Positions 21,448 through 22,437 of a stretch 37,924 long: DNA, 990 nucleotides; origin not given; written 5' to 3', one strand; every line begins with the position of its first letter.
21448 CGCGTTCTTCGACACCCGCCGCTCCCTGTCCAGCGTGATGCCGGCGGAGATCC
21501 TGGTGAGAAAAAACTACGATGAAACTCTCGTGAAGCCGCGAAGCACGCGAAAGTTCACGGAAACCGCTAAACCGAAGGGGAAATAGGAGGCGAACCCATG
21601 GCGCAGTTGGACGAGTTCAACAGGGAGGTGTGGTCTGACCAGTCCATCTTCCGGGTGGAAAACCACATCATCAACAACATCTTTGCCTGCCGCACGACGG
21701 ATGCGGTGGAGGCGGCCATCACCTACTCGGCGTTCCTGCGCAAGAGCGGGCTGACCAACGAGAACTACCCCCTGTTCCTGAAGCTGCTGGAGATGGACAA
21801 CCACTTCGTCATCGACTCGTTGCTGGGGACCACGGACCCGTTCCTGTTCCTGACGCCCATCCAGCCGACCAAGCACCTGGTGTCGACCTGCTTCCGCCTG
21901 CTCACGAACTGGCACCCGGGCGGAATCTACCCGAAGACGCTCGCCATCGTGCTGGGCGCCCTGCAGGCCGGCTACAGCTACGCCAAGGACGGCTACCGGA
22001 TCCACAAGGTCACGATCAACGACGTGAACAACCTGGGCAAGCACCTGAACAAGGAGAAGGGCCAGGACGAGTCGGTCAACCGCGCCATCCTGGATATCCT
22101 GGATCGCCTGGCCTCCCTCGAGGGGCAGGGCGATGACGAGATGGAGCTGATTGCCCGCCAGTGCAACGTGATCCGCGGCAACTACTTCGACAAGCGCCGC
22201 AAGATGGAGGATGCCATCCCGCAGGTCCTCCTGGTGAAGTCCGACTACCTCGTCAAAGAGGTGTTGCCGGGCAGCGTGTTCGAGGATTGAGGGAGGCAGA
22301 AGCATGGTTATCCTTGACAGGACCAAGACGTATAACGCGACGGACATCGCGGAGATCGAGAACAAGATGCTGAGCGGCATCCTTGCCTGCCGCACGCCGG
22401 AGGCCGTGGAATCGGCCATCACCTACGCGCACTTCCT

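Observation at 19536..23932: Tandem array of five paralogous genes (A-E) from a family I cannot place - candidate undescribed system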

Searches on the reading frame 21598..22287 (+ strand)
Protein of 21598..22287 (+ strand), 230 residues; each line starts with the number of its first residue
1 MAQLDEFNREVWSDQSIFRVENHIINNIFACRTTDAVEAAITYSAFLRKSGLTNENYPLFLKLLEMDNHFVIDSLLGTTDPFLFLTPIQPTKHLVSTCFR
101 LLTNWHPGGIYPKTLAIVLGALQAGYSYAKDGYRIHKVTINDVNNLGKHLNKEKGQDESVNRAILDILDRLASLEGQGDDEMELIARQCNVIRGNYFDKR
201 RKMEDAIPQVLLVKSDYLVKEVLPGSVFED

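Call 4: search_protein_families(library=pfam, proteins=[window:21598-22287:+], max_evalue=1)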
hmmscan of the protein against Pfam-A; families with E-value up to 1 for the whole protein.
window:21598-22287:+ (230 aa): 1 family
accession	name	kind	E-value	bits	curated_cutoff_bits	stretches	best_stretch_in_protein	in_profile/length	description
PF04721.23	PAW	-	0.022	15.1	31.4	1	3-61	59-117/197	PNGase C-terminal domain, mannose-binding module PAW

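Call 5: search_protein_families(library=ncbifam, proteins=[window:21598-22287:+], max_evalue=1)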
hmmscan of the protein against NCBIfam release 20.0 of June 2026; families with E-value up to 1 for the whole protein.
window:21598-22287:+ (230 aa): 0 families

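Call 8: find_homologous_proteins(query=A2, max_evalue=0.001)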
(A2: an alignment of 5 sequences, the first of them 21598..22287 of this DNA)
Query A2 (5 sequences) (230 aa, profile of the alignment): 1471 proteins with E <= 0.001 among 8000 candidates; the best 120 are listed.
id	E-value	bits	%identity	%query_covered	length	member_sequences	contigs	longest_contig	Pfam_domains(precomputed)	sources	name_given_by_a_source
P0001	9.1e-157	537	61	95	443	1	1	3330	-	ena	-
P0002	3.3e-127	441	60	87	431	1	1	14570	-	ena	-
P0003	1.3e-108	380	98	38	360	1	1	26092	-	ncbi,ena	-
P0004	3.0e-107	375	33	95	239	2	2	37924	-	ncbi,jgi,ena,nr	ncbi:MAG TPA: hypothetical protein VFI08_03300 [Spirochaetia bacterium]|nr:hypothetical protein [Spi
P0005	8.3e-104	364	50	96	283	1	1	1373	-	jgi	jgi:hypothetical protein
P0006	1.5e-102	360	96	100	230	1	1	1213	-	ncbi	-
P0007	1.6e-102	360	96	100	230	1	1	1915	-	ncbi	-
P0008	2.0e-102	360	97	100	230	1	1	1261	-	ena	-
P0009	3.0e-102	359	97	100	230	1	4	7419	-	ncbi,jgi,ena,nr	ncbi:MAG TPA: hypothetical protein VMF68_16215 [Spirochaetia bacterium]|nr:hypothetical protein [Spi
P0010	3.5e-102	359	96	100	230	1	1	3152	-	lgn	-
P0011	3.9e-102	359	97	100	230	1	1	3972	-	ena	-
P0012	4.5e-102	358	97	100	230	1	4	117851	-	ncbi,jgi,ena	ncbi:MAG: hypothetical protein ABSF77_08080 [Spirochaetia bacterium]|jgi:hypothetical protein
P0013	4.6e-102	358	98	100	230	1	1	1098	-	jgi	jgi:hypothetical protein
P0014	6.6e-102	358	93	100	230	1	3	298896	-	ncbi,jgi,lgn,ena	ncbi:MAG: hypothetical protein ABSG38_08000 [Spirochaetia bacterium]|jgi:hypothetical protein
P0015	7.1e-102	358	98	100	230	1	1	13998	-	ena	-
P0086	5.8e-99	348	92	100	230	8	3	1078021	-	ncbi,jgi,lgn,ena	jgi:hypothetical protein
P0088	1.3e-98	347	52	93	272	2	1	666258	-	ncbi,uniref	ncbi:hypothetical protein WKV44_06270 [Spirochaetia bacterium 38H-sp]|uniref:Uncharacterized protein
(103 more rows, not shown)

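Call 17: predict_structure(alignment_id=A2)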
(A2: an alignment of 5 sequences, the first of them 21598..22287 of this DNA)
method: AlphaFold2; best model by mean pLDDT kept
length: 230 residues; sequences in the alignment: 5
mean_pLDDT: 87.1   pTM: 0.84
mean pLDDT of the five models: 87.1, 85.2, 83.7, 79.8, 77.1
residues with pLDDT >= 90: 128; 70-90: 84; 50-70: 10; < 50: 8
segments of 3 or more residues with pLDDT < 50: 1-8
pLDDT, mean of each block of 10 residues (from residue 1): 45 68 76 85 91 88 90 93 92 94 91 95 90 91 97 92 97 88 95 94 93 83 77
secondary structure, 60 per line:
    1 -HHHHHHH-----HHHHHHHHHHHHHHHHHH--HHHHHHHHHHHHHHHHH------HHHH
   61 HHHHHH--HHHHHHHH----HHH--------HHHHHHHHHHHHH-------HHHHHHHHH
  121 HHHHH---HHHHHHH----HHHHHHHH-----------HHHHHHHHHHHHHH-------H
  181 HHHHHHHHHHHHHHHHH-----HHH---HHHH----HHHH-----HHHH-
elements in order: H2-8 H14-31 H34-50 H57-66 H69-76 H92-104 H112-125 H129-135 H140-147 H159-172 H180-197 H209-212 H217-220 H226-229

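Call 20: search_protein_representatives(alignment_id=A2)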
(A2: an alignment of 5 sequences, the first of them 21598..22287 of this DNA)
Query: 5 sequences, 239 profile positions. Proteins with E-value up to 0.001 (for the whole library): 217; up to 1e-10: 171; up to 1e-30: 72. The best 150 are listed.
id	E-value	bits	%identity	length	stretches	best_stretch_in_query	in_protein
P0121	1.3e-93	329.1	-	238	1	1-235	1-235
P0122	1.4e-88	312.6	-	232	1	7-228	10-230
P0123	4.2e-83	294.6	-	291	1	1-234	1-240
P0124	4.4e-83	294.6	-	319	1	10-221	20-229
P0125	2.0e-79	282.6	-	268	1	8-229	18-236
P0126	1.3e-73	263.6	-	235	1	6-228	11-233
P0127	1.9e-70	253.2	-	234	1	4-229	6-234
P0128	2.6e-69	249.5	-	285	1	9-227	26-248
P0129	4.7e-67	242.1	-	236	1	6-228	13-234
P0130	9.1e-67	241.2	-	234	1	7-228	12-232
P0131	2.0e-65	236.8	-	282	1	10-182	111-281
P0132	6.4e-64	231.8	-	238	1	7-229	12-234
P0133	6.7e-64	231.8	-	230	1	6-228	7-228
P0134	1.0e-62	227.9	-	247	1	7-227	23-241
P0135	2.1e-61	223.6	-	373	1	48-200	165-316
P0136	2.2e-61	223.6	-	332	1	11-229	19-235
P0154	1.6e-50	188.0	-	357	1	23-226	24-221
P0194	2.4e-30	121.9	-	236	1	17-223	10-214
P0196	1.1e-29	119.8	-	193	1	21-212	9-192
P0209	7.1e-26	107.3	-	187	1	21-213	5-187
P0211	1.1e-25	106.6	-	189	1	21-213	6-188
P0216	1.1e-24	103.4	-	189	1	22-213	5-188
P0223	1.2e-23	100.0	-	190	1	21-212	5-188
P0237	4.1e-22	95.0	-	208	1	25-223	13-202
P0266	2.0e-15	73.1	-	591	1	21-126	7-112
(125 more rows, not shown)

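Call 21: fold_search(model_id=the predicted structure, library=pdb)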
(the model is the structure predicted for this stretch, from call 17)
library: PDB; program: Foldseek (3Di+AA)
matches with E <= 10: 401; with E <= 0.001: 0
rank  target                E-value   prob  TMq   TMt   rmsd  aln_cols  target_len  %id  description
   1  7esi_A                2.1e-01  0.60  0.29  0.15  15.7       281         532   11  Crystal structure of the collagenase unit of a Vibrio collagenase from Vibrio harveyi VHJR7 at 1. 8 angstrom resolutio (released 2022-02-09)
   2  6mq5_A                2.8e-01  0.38  0.26  0.25  12.5       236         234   13  Structure of human CLASP1 TOG1 (released 2019-07-17)
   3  8qzn                  3.2e-01  0.96  0.47  0.34   5.7       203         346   13  DARPin-Armadillo fusion protein with a selected Tyrosin pocket binding to the fused target peptide (released 2024-07-03)
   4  6e9r_A                3.4e-01  0.54  0.25  0.30  11.5       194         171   12  DHF46 filament (released 2018-11-21)
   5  7mwq_B                3.5e-01  0.84  0.32  0.35  11.2       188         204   12  Structure of De Novo designed beta sheet heterodimer LHD29A53/B53 (released 2022-01-19)
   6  7pks_d                3.5e-01  0.23  0.22  0.10  16.2       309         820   11  Structural basis of Integrator-mediated transcription regulation (released 2021-12-08)
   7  7bdx_A                4.0e-01  0.57  0.27  0.29  13.7       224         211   11  Armadillo domain of HSF2BP in complex with BRCA2 peptide (released 2021-07-07)
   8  5n3u_B                5.8e-01  0.18  0.19  0.23  12.0       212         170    9  The structure of the complex of CpcE and CpcF of phycocyanin lyase from Nostoc sp. PCC7120 (released 2017-12-06)
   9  7ep4_A                6.1e-01  0.60  0.34  0.33  10.2       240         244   11  Crystal structure of ZER1 bound to GFLH degron (released 2021-07-14)
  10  7mwq_A                6.7e-01  0.16  0.19  0.20  14.0       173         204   14  Structure of De Novo designed beta sheet heterodimer LHD29A53/B53 (released 2022-01-19)
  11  5hiu_C                7.0e-01  0.28  0.28  0.19  16.9       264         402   14  Structure of the TSC2 N-terminus (released 2016-08-10)
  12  7m6k_A                7.6e-01  0.54  0.35  0.29   8.7       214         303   18  Crystal structure of the ARM domain from Drosophila SARM1 in complex with VMN (released 2022-02-02)
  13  7ldg_A                7.6e-01  0.41  0.28  0.29  13.5       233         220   13  Crystal structure of the MEILB2-BRCA2 complex (released 2021-08-11)
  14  8fin_A                8.0e-01  0.33  0.26  0.32  11.8       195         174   15  Multi-state design of two-state switchable hinge proteins (released 2023-08-16)
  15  6ef4                  8.4e-01  0.21  0.28  0.16  12.0       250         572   14  Crystal structure of mouse PP2A Aalpha P179R mutant (released 2019-06-26)
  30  9n73_SZ               1.3e+00  0.23  0.27  0.25  10.8       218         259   11  SSU processome maturation and disassembly, State G (released 2025-10-29)
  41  9w9i_D                1.8e+00  0.33  0.35  0.31  11.5       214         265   13  Cryo-EM structure of the kinesin-2 tail domain in complex with KAP3 and APC (released 2025-10-01)
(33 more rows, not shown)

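Call 22: list_cluster_members(proteins=[P0209, P0211, P0216, P0223, P0196, P0194, P0136, P0154, P0266, P0237])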
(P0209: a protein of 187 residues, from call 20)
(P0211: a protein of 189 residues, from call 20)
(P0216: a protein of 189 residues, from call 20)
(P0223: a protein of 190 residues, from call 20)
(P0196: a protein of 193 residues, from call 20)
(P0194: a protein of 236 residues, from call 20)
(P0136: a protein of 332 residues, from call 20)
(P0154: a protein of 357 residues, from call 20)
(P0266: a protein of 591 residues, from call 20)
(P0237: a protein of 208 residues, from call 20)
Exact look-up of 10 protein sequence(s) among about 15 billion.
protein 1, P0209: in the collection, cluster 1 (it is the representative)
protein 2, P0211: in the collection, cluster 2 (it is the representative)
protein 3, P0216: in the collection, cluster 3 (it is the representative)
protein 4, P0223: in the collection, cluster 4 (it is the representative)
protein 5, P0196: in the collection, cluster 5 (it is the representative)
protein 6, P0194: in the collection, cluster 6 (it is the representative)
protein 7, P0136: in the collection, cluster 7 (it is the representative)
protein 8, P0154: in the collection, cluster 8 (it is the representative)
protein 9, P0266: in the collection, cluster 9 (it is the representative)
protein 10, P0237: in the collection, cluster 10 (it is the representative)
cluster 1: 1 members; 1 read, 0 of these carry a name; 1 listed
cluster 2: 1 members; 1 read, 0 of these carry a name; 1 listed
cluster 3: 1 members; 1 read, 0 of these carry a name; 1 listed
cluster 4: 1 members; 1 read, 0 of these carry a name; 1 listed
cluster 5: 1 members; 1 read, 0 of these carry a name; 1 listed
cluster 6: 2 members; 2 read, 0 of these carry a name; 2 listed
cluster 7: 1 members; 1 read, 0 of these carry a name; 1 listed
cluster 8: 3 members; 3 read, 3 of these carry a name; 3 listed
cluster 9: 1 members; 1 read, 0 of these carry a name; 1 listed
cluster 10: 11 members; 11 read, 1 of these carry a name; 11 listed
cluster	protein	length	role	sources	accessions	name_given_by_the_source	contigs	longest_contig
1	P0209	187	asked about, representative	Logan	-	-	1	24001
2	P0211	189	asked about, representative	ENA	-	-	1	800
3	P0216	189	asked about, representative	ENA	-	-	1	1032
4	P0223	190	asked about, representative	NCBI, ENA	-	-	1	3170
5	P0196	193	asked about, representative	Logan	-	-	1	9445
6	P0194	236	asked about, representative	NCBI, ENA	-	-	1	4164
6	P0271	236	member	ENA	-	-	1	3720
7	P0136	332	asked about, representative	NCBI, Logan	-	-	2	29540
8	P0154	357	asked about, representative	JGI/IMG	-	hypothetical protein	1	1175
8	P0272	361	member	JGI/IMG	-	hypothetical protein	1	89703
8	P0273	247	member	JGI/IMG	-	hypothetical protein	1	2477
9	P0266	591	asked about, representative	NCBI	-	-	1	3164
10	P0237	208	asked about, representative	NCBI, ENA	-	-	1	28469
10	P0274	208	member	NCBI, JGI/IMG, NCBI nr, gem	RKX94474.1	MAG: hypothetical protein DRP59_00125 [Spirochaetes bacterium] | MAG: hypothetical protein DRP59_00125 [Spirochaetota bacterium]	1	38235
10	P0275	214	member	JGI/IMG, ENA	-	-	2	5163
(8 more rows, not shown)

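Call 23: find_encoding_contigs(protein=P0088, flank=10000, max_places=3)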
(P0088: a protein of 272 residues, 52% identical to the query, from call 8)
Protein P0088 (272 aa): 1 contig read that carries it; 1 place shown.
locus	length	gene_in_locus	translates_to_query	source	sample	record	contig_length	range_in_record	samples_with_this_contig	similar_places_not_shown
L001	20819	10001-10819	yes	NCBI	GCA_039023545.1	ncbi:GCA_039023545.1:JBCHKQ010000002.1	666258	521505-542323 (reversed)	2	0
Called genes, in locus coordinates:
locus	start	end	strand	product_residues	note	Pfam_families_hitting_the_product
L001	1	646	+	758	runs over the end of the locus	PF00933:Glyco_hydro_3, PF01915:Glyco_hydro_3_C, PF14310:Fn3-like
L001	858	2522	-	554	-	PF00365:PFK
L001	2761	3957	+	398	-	PF20511:PMI_typeI_cat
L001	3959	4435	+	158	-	PF02639:DUF188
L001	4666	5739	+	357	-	-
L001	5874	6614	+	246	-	-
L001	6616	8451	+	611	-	-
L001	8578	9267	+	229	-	-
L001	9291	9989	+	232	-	-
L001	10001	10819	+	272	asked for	-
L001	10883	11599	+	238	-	-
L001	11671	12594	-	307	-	-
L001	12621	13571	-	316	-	PF00149:Metallophos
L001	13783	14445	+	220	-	PF00702:Hydrolase, PF12710:HAD, PF13419:HAD_2, PF13242:Hydrolase_like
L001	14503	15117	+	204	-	-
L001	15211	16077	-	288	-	PF01988:VIT1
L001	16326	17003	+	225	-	PF01138:RNase_PH, PF03725:RNase_PH_C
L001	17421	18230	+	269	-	PF02535:Zip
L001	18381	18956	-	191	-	-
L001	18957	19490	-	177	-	PF07456:Hpre_diP_synt_I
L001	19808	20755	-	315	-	PF02811:PHP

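Call 24: find_encoding_contigs(protein=P0086, flank=10000, max_places=3)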
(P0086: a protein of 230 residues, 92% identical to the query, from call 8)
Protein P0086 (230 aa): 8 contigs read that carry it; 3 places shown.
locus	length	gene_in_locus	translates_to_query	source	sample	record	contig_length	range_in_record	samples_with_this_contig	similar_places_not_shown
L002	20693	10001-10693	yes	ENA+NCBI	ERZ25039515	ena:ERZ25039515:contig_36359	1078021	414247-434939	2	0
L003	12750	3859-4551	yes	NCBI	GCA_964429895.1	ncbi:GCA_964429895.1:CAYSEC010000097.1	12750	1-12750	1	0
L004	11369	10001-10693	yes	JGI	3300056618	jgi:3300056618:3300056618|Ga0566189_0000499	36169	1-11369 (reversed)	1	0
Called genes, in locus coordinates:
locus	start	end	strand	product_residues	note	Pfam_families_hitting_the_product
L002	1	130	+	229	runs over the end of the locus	PF01209:Ubie_methyltran, PF02353:CMAS, PF13489:Methyltransf_23, PF01170:UPF0020 (weak), PF13649:Methyltransf_25, PF13847:Methyltransf_31, PF08241:Methyltransf_11, PF08242:Methyltransf_12, +2 more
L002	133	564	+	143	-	-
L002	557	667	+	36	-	-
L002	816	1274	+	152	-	-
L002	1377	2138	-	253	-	PF05175:MTS, PF01209:Ubie_methyltran, PF13489:Methyltransf_23, PF13649:Methyltransf_25, PF13847:Methyltransf_31, PF08241:Methyltransf_11, PF08242:Methyltransf_12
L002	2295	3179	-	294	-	PF04072:LCM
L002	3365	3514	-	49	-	-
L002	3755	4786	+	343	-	PF02558:ApbA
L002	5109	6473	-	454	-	PF00291:PALP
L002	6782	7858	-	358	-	-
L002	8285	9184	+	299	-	-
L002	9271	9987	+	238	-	-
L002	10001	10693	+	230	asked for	-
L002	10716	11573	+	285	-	-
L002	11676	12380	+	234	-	-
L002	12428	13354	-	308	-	-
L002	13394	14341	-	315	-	PF00149:Metallophos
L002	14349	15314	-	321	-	PF00160:Pro_isomerase, PF00254:FKBP_C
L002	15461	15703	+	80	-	-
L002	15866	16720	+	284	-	PF00756:Esterase, PF02230:Abhydrolase_2 (weak), PF01738:DLH, PF12146:Hydrolase_4 (faint), PF00326:Peptidase_S9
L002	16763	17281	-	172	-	PF03061:4HBT (weak)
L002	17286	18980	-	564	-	PF02811:PHP, PF01842:ACT (faint), PF22629:ACT_AHAS_ss (faint)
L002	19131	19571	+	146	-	PF01243:PNPOx_N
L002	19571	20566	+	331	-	PF00676:E1_dh, PF02775:TPP_enzyme_C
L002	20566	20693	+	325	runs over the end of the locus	PF02779:Transket_pyr, PF02780:Transketolase_C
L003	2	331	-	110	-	?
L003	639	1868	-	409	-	-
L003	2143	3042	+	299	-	-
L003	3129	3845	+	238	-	-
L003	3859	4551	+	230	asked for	-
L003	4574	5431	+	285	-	-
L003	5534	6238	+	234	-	-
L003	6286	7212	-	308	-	-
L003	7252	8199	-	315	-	PF00149:Metallophos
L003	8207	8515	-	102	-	PF00254:FKBP_C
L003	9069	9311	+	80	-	-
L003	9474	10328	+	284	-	PF00756:Esterase, PF02230:Abhydrolase_2 (weak), PF01738:DLH, PF12146:Hydrolase_4 (faint), PF00326:Peptidase_S9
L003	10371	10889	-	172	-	PF03061:4HBT (weak)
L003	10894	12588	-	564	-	PF02811:PHP, PF01842:ACT (faint), PF22629:ACT_AHAS_ss (faint)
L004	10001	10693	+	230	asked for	-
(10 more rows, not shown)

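Call 25: find_related_loci(query=A2, collection=genome_contigs, flank=10000)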
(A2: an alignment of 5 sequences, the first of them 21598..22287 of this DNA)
Query A2 (230 aa) in genome_contigs; peptide patterns used: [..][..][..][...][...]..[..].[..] (x = any residue, [..] = any of these).
172 stretches matched a pattern; 136 encode a relative of the query (tblastn E <= 1e-3); the best 80 are kept; 78 distinct loci.
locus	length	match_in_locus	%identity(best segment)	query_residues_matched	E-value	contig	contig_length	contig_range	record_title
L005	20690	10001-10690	97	1-230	2e-154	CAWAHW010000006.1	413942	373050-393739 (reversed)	MAG: uncultured Spirochaetota bacterium isolate MFD01476.bin.1.137 genome assembly, contig: contig_19368, whole genome s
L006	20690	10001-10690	97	1-230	5e-154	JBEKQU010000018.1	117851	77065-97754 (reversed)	MAG: Spirochaetia bacterium isolate SPRUCE 495 SPRUCE_495_18, whole genome shotgun sequence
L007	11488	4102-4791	97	1-230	1e-153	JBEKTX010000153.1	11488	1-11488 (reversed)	MAG: Spirochaetia bacterium isolate SPRUCE 568 SPRUCE_568_153, whole genome shotgun sequence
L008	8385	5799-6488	97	1-230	1e-153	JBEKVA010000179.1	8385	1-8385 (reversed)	MAG: Spirochaetia bacterium isolate SPRUCE 594 SPRUCE_594_179, whole genome shotgun sequence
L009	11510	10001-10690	97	1-230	2e-153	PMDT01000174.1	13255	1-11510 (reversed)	MAG: Spirochaetaceae bacterium isolate fen_1365 73.20120700_E2X.184_contig_5021, whole genome shotgun sequence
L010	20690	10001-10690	97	1-230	1e-153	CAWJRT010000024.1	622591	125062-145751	MAG: uncultured Spirochaetota bacterium isolate MFD01476.bin.2.154 genome assembly, contig: contig_32969, whole genome s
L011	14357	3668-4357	96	1-230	5e-153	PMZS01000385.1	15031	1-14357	MAG: Spirochaetaceae bacterium isolate fen_1364 73.20110800_E3D.78_contig_96043, whole genome shotgun sequence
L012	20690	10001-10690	94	1-230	3e-151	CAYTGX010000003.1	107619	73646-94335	MAG TPA_asm: uncultured Spirochaetaceae bacterium isolate binchicken_co54_275 genome assembly, contig: NODE_218_length_1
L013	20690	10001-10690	93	1-230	8e-150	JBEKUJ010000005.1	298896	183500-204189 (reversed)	MAG: Spirochaetia bacterium isolate SPRUCE 579 SPRUCE_579_5, whole genome shotgun sequence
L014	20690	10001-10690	93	1-230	5e-150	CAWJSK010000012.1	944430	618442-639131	MAG: uncultured Spirochaetota bacterium isolate MFD01231.bin.2.51 genome assembly, contig: contig_5905, whole genome sho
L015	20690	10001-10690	92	1-230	3e-145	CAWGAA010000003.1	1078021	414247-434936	MAG: uncultured Spirochaetota bacterium isolate MFD04408.bin.1.18 genome assembly, contig: contig_36359, whole genome sh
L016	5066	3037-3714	83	5-230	8e-133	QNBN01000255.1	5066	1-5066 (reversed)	MAG: Spirochaetes bacterium isolate B62_G9 B62_Guay9_scaffold_31824, whole genome shotgun sequence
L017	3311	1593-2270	82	5-230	2e-135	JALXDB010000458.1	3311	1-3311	MAG: Spirochaetes bacterium isolate T2_metabat2_scaf2bin.224 T2_NODE_76743_length_3311_cov_2.983040, whole genome shotgu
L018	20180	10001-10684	81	1-229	3e-128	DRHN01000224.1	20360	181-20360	MAG TPA_asm: Spirochaetes bacterium isolate HyVt-370 HyVt-370_k145_417127, whole genome shotgun sequence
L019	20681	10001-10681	80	3-229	2e-127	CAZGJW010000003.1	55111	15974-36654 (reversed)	MAG TPA_asm: uncultured Spirochaetota bacterium isolate binchicken_co89_639 genome assembly, contig: NODE_693_length_551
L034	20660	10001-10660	65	10-228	4e-94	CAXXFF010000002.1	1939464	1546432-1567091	MAG: Marispirochaeta sp. isolate 0d38d6bb-cb51-48eb-adf8-254e7494e10b genome assembly, contig: contig_2, whole genome sh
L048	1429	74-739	62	10-230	2e-98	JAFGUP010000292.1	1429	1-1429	MAG: Sphaerochaetaceae bacterium isolate ZodW_maxbin.202 k87_14745996, whole genome shotgun sequence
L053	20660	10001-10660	62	10-228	1e-91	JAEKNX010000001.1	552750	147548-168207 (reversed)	MAG: Spirochaetales bacterium isolate bin_125 NODE_6_length_552750_cov_46.679129, whole genome shotgun sequence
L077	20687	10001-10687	59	3-230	2e-89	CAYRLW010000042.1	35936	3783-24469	MAG TPA_asm: uncultured Treponema sp. isolate binchicken_co135_125 genome assembly, contig: NODE_2270_length_35936_cov_1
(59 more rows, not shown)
